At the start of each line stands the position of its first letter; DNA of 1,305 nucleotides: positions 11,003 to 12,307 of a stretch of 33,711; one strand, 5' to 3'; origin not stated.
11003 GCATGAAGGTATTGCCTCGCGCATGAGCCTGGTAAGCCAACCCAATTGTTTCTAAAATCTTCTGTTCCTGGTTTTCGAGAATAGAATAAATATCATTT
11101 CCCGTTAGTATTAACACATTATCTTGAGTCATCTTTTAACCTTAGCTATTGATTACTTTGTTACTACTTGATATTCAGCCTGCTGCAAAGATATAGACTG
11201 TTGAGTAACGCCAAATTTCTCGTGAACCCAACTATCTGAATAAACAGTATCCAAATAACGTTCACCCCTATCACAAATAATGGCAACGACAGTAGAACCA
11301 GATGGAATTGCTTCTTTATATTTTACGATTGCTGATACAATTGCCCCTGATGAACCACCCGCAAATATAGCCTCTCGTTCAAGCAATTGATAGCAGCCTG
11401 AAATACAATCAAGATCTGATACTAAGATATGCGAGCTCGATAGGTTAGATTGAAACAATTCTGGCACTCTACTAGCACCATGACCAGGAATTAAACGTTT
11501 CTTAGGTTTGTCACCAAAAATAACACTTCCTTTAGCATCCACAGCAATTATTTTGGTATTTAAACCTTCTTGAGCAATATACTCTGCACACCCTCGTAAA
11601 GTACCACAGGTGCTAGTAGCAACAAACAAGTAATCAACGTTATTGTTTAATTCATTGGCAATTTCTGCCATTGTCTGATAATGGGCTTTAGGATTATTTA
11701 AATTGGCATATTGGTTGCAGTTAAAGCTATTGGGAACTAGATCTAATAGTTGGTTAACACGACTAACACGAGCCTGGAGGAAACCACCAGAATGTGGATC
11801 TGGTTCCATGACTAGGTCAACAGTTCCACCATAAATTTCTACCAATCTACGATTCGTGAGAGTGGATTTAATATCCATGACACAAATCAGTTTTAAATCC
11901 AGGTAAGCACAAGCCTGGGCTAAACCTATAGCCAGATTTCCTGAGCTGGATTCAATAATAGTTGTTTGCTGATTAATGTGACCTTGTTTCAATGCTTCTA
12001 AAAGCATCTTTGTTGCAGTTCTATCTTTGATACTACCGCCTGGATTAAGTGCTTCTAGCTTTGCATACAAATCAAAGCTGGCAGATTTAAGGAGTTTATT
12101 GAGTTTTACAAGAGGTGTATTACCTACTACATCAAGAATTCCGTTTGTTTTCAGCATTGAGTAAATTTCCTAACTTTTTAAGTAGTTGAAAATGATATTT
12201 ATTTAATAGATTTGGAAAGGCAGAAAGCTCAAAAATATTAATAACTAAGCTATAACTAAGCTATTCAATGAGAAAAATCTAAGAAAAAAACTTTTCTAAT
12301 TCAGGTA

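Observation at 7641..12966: AT-rich four-gene cassette bracketed by inverted ~130-nt elements whose terminators both point inward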

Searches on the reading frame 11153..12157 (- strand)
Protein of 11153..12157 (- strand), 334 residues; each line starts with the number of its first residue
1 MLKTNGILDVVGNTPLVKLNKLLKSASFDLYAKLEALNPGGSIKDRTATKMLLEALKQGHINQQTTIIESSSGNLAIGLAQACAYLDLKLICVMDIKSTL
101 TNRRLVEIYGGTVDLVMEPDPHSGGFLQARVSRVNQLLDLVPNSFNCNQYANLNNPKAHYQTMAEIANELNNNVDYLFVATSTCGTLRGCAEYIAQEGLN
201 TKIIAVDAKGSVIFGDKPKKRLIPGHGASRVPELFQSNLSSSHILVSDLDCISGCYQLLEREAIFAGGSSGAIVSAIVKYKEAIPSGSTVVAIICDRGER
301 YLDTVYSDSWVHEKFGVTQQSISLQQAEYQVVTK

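Call 9: search_protein_families(library=pfam, proteins=[window:11153-12157:-])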
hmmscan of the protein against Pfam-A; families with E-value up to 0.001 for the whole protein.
window:11153-12157:- (334 aa): 1 family
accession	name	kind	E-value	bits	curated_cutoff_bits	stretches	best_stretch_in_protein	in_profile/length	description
PF00291.31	PALP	-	2.8e-60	204.6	35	1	8-296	2-295/295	Pyridoxal-phosphate dependent enzyme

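Call 10: search_protein_families(library=ncbifam, proteins=[window:11153-12157:-])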
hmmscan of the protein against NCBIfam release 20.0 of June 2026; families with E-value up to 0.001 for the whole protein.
window:11153-12157:- (334 aa): 33 families (the best 25 are shown)
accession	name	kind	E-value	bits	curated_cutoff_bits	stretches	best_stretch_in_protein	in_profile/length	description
TIGR03945.1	PLP_SbnA_fam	equivalog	9.4e-125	415.7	349.95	1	7-311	1-304/304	2,3-diaminopropionate biosynthesis protein SbnA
TIGR01136.1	cysKM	subfamily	3.5e-67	226.9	344.15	1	8-304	2-296/299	cysteine synthase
TIGR01139.1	cysK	equivalog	6.5e-63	212.7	350.95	1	9-304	3-295/298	cysteine synthase A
TIGR01137.1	cysta_beta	equivalog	4.2e-60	203.7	510.25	1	5-321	3-325/457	cystathionine beta-synthase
NF007989.0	PRK10717.1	equivalog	5.4e-60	203.2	387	1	4-314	5-325/334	cysteine synthase A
NF008735.0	PRK11761.1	equivalog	1.1e-51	175.8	413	1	5-304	4-291/296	cysteine synthase CysM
TIGR01138.1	cysM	equivalog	5.3e-51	173.9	394.2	1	7-304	2-287/290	cysteine synthase B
NF053679.1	CysteaSynCapA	equivalog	5.2e-49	166.8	600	1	4-313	7-326/329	cysteate synthase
NF052478.1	CystDsulMYC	equivalog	7.7e-30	104.4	600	1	24-315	33-334/354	L-cysteine desulfhydrase Cds1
NF006390.0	PRK08639.1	equivalog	6.6e-17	61.6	421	1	7-211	19-215/418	threonine ammonia-lyase IlvA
TIGR02079.1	THD1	equivalog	2.5e-15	56.2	440.55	1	7-295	10-303/410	threonine ammonia-lyase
NF004170.0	PRK05638.1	equivalog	6.4e-11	41.5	421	1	12-100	65-148/442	threonine synthase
NF005147.0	PRK06608.1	equivalog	6.8e-11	41.6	380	1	7-118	18-127/339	serine/threonine dehydratase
NF005292.0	PRK06815.1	equivalog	1.9e-10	40.3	371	1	9-207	17-203/320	threonine/serine dehydratase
TIGR01127.1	ilvA_1Cterm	equivalog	2.3e-10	40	378.75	1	14-211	1-186/380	threonine ammonia-lyase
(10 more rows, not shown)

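Call 18: find_encoding_contigs(protein=window:11153-12157:-, flank=10000, max_places=10)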
Protein window:11153-12157:- (334 aa): 4 contigs read that carry it; 2 places shown.
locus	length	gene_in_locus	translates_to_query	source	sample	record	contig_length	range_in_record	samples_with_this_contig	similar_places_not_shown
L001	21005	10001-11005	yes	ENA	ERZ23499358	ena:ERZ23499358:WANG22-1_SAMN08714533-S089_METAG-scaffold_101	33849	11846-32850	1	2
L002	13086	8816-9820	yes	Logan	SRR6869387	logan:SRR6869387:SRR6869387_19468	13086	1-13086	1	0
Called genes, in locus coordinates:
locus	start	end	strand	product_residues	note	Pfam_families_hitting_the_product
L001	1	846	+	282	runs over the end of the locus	PF01435:Peptidase_M48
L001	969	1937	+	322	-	PF00288:GHMP_kinases_N, PF08544:GHMP_kinases_C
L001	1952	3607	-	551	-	PF03109:ABC1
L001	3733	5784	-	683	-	PF01590:GAF (faint), PF00512:HisKA, PF02518:HATPase_c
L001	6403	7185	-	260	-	-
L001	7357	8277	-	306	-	PF02729:OTCace_N, PF00185:OTCace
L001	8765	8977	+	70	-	-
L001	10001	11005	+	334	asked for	PF00291:PALP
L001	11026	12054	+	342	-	PF02423:OCD_Mu_crystall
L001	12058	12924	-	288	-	PF00551:Formyl_trans_N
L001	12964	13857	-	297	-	PF00892:EamA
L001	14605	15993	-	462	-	PF01336:tRNA_anti-codon, PF00152:tRNA-synt_2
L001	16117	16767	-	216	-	PF01634:HisG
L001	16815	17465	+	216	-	PF02798:GST_N, PF13409:GST_N_2, PF13417:GST_N_3, PF13410:GST_C_2 (weak)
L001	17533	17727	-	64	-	-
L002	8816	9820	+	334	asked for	PF00291:PALP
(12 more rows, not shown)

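Call 21: find_homologous_proteins(query=window:11153-12157:-, max_evalue=1e-40)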
Query window:11153-12157:- (334 aa): 6477 proteins with E <= 1e-40 among 8000 candidates; the best 120 are listed.
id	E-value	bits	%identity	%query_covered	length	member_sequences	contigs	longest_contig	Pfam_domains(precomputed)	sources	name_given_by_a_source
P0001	3.0e-217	738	100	100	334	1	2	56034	PF00291.32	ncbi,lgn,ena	-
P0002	5.3e-166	569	90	87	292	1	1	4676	PF00291.32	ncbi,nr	ncbi:MAG: 2,3-diaminopropionate biosynthesis protein SbnA [Symploca sp. SIO2C1]|nr:2,3-diaminopropio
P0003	1.5e-153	529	75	95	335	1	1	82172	PF00291.32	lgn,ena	-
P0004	3.7e-150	517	72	95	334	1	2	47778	PF00291.32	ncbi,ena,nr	ncbi:MAG: 2,3-diaminopropionate biosynthesis protein SbnA [Calothrix sp. MO_167.B42]|nr:2,3-diaminop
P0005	3.8e-149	514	72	95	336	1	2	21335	PF00291.32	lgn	-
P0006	7.8e-149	513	72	95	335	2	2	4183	PF00291.32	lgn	-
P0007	1.6e-148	512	72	95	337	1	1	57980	PF00291.32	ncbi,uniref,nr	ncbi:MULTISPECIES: 2,3-diaminopropionate biosynthesis protein SbnA [Spirulina sp. CCY15215]|uniref:2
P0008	2.6e-145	502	68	100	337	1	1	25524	PF00291.32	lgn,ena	-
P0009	5.9e-140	484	70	94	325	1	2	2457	PF00291.32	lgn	-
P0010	8.1e-139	480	68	93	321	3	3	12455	PF00291.32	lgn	-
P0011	5.9e-133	461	64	95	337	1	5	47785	PF00291.32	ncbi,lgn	-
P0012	1.4e-132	460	64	95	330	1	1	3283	PF00291.32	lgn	-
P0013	1.6e-132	460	63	93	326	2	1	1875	PF00291.32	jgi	jgi:cysteine synthase A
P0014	2.1e-131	456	64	93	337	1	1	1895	PF00291.32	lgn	-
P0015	2.7e-130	452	60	99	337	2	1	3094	PF00291.32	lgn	-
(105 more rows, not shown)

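Call 22: find_encoding_contigs(protein=P0002, flank=10000, max_places=4)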
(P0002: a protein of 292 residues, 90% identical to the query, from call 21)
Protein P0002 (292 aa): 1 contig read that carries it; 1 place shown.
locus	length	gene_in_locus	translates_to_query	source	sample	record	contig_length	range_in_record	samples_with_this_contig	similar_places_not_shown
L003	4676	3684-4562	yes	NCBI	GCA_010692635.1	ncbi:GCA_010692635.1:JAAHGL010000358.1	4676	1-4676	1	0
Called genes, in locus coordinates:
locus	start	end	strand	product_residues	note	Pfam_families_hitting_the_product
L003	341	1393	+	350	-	-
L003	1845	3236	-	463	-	PF01336:tRNA_anti-codon, PF00152:tRNA-synt_2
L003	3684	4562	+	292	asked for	PF00291:PALP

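Call 23: find_encoding_contigs(protein=P0003, flank=10000, max_places=4)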
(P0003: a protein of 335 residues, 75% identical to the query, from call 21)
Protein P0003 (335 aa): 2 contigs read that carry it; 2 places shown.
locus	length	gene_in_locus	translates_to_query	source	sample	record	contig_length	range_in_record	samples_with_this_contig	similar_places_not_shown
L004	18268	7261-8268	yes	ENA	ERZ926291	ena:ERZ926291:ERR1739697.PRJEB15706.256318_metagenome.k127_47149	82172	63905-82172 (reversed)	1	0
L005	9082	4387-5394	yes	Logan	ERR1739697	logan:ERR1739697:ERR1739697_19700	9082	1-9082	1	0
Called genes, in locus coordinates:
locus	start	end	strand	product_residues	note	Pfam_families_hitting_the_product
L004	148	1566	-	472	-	PF01773:Nucleos_tra2_N, PF07670:Gate, PF07662:Nucleos_tra2_C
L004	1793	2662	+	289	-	-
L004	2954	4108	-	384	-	PF16261:DUF4915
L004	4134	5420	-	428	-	PF02133:Transp_cyt_pur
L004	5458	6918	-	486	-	-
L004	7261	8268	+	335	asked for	PF00291:PALP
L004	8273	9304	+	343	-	PF02423:OCD_Mu_crystall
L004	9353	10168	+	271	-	PF19798:Sulfotransfer_5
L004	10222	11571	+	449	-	PF01943:Polysacc_synt, PF13440:Polysacc_synt_3 (weak), PF01554:MatE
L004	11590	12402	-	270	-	PF02195:ParB_N (weak), PF12836:HHH_3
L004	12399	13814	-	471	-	PF00142:Fer4_NifH (weak), PF01656:CbiA, PF02374:ArsA_ATPase (weak), PF06564:CBP_BcsQ (weak), PF07015:VirC1 (faint), PF09140:MipZ (weak), PF10609:ParA (weak), PF13614:AAA_31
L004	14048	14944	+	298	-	PF00142:Fer4_NifH (faint), PF01656:CbiA, PF06564:CBP_BcsQ (faint), PF09140:MipZ (weak), PF10609:ParA (weak), PF13614:AAA_31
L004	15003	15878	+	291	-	PF01656:CbiA, PF06564:CBP_BcsQ (faint), PF09140:MipZ (faint), PF10609:ParA (faint), PF13614:AAA_31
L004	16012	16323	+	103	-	-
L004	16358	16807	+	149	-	-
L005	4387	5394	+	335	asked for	PF00291:PALP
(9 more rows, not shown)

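Call 24: find_encoding_contigs(protein=P0004, flank=10000, max_places=4)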
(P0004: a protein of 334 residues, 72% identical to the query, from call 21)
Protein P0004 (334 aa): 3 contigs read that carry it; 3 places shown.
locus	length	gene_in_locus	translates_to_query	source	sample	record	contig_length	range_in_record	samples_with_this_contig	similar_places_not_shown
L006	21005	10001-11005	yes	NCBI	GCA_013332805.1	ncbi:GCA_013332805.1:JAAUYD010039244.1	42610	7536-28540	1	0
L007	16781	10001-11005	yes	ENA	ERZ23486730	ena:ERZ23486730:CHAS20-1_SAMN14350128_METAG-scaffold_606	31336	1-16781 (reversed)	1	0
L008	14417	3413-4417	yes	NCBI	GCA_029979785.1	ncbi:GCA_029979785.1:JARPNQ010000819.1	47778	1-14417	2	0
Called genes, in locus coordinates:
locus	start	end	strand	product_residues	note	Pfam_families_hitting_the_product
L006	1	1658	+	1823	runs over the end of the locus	PF00109:ketoacyl-synt, PF02801:Ketoacyl-synt_C, PF16197:KAsynt_C_assoc, PF22336:RhiE-like_linker, PF22621:CurL-like_PKS_C, PF00698:Acyl_transf_1, PF21089:PKS_DH_N, PF14765:PS-DH, +7 more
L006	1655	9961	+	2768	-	PF18563:TubC_N, PF00668:Condensation, PF00501:AMP-binding, PF13193:AMP-binding_C, PF00550:PP-binding, PF00668:Condensation, PF00501:AMP-binding, PF13193:AMP-binding_C, +1 more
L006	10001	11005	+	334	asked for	PF00291:PALP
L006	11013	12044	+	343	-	PF02423:OCD_Mu_crystall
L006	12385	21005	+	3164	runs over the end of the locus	PF00668:Condensation, PF00501:AMP-binding, PF13193:AMP-binding_C, PF00550:PP-binding, PF00668:Condensation, PF00501:AMP-binding, PF13193:AMP-binding_C, PF00550:PP-binding, +1 more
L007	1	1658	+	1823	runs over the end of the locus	PF00109:ketoacyl-synt, PF02801:Ketoacyl-synt_C, PF16197:KAsynt_C_assoc, PF22336:RhiE-like_linker, PF22621:CurL-like_PKS_C, PF00698:Acyl_transf_1, PF21089:PKS_DH_N, PF14765:PS-DH, +7 more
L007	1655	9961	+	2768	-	PF18563:TubC_N, PF00668:Condensation, PF00501:AMP-binding, PF13193:AMP-binding_C, PF00550:PP-binding, PF00668:Condensation, PF00501:AMP-binding, PF13193:AMP-binding_C, +1 more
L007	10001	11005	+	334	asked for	PF00291:PALP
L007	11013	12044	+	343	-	PF02423:OCD_Mu_crystall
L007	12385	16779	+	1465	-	?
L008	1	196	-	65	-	?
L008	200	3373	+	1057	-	PF00668:Condensation, PF00501:AMP-binding, PF13193:AMP-binding_C, PF00550:PP-binding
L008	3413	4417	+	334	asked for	PF00291:PALP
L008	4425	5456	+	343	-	PF02423:OCD_Mu_crystall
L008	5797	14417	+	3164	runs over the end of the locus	PF00668:Condensation, PF00501:AMP-binding, PF13193:AMP-binding_C, PF00550:PP-binding, PF00668:Condensation, PF00501:AMP-binding, PF13193:AMP-binding_C, PF00550:PP-binding, +1 more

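Call 26: list_cluster_members(proteins=[window:11153-12157:-, window:6165-7553:+, window:13881-14801:+, window:9234-10100:+, window:13181-13396:-])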
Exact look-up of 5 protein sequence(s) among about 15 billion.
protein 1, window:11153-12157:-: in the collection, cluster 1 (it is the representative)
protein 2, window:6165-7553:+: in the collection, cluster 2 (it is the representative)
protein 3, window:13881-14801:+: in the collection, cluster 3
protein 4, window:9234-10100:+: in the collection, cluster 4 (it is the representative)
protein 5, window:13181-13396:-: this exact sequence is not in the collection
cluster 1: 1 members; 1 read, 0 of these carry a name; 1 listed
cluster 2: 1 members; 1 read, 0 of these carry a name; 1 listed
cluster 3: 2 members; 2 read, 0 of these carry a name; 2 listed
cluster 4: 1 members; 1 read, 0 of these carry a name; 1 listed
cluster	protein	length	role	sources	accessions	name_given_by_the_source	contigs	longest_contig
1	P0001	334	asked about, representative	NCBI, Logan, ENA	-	-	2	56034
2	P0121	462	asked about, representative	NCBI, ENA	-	-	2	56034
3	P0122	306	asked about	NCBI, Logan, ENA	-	-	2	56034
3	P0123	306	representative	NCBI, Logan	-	-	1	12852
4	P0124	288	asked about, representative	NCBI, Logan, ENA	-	-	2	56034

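Call 35: find_encoding_contigs(protein=P0123, flank=10000, max_places=6)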
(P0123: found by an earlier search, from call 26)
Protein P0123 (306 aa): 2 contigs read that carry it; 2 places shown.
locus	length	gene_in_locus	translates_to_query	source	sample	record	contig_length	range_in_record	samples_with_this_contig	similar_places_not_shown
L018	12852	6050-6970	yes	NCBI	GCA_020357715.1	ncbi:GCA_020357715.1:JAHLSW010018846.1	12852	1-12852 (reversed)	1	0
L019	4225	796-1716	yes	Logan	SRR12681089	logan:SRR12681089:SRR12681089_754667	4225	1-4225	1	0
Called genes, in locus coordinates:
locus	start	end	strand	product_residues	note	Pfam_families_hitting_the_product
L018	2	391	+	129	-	?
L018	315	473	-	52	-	-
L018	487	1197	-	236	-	PF04970:LRAT, PF04012:PspA_IM30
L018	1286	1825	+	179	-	PF14221:DUF4330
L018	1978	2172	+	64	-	-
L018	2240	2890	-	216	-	PF02798:GST_N, PF13409:GST_N_2, PF13417:GST_N_3, PF13410:GST_C_2 (weak)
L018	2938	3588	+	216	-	PF01634:HisG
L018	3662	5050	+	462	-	PF01336:tRNA_anti-codon, PF00152:tRNA-synt_2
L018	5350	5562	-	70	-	-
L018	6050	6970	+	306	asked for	PF02729:OTCace_N, PF00185:OTCace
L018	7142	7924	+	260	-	-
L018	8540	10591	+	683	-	PF01590:GAF (faint), PF00512:HisKA, PF02518:HATPase_c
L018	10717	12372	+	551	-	PF03109:ABC1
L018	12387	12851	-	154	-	?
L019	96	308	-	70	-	-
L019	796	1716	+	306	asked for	PF02729:OTCace_N, PF00185:OTCace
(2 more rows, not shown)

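Call 45: find_encoding_contigs(protein=P0008, flank=8000, max_places=3)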
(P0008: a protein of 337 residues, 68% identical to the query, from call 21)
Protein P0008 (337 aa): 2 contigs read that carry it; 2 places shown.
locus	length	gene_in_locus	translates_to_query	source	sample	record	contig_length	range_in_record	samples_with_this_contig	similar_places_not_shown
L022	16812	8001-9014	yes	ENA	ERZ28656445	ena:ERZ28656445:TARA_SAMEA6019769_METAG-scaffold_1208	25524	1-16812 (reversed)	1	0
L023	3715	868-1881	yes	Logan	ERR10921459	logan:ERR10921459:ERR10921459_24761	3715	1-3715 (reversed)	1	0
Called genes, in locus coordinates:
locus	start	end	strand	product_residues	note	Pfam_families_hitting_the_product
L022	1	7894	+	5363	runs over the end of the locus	PF00501:AMP-binding, PF23024:AMP-dom_DIP2-like, PF00550:PP-binding, PF00109:ketoacyl-synt, PF02801:Ketoacyl-synt_C, PF16197:KAsynt_C_assoc, PF22336:RhiE-like_linker, PF22621:CurL-like_PKS_C, +15 more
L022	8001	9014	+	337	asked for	PF00291:PALP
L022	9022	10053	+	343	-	PF02423:OCD_Mu_crystall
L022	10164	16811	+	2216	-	?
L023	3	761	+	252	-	?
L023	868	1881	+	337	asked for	PF00291:PALP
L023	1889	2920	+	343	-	PF02423:OCD_Mu_crystall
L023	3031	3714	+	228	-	?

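Call 46: find_encoding_contigs(protein=P0007, flank=8000, max_places=3)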
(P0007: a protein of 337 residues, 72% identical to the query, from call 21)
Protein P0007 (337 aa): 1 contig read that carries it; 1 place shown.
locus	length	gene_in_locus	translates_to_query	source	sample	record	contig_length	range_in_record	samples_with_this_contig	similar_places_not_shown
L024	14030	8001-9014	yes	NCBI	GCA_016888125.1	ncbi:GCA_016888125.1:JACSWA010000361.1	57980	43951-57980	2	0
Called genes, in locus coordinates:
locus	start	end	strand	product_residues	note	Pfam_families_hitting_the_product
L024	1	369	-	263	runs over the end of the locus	-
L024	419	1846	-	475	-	PF01773:Nucleos_tra2_N, PF07670:Gate, PF07662:Nucleos_tra2_C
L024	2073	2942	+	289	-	-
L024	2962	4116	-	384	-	PF16261:DUF4915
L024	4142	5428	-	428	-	PF02133:Transp_cyt_pur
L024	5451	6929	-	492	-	-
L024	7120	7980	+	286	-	PF19798:Sulfotransfer_5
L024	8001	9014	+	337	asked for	PF00291:PALP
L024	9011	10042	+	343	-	PF02423:OCD_Mu_crystall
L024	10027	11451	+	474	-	PF01943:Polysacc_synt, PF13440:Polysacc_synt_3 (weak), PF01554:MatE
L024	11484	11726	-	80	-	PF04919:DUF655 (weak)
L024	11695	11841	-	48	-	-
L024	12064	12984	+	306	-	PF06564:CBP_BcsQ (faint), PF10609:ParA (weak), PF13614:AAA_31, PF00142:Fer4_NifH (faint), PF01656:CbiA, PF09140:MipZ (weak)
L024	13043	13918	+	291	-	PF01656:CbiA, PF06564:CBP_BcsQ (faint), PF09140:MipZ (faint), PF10609:ParA (faint), PF13614:AAA_31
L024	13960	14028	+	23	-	?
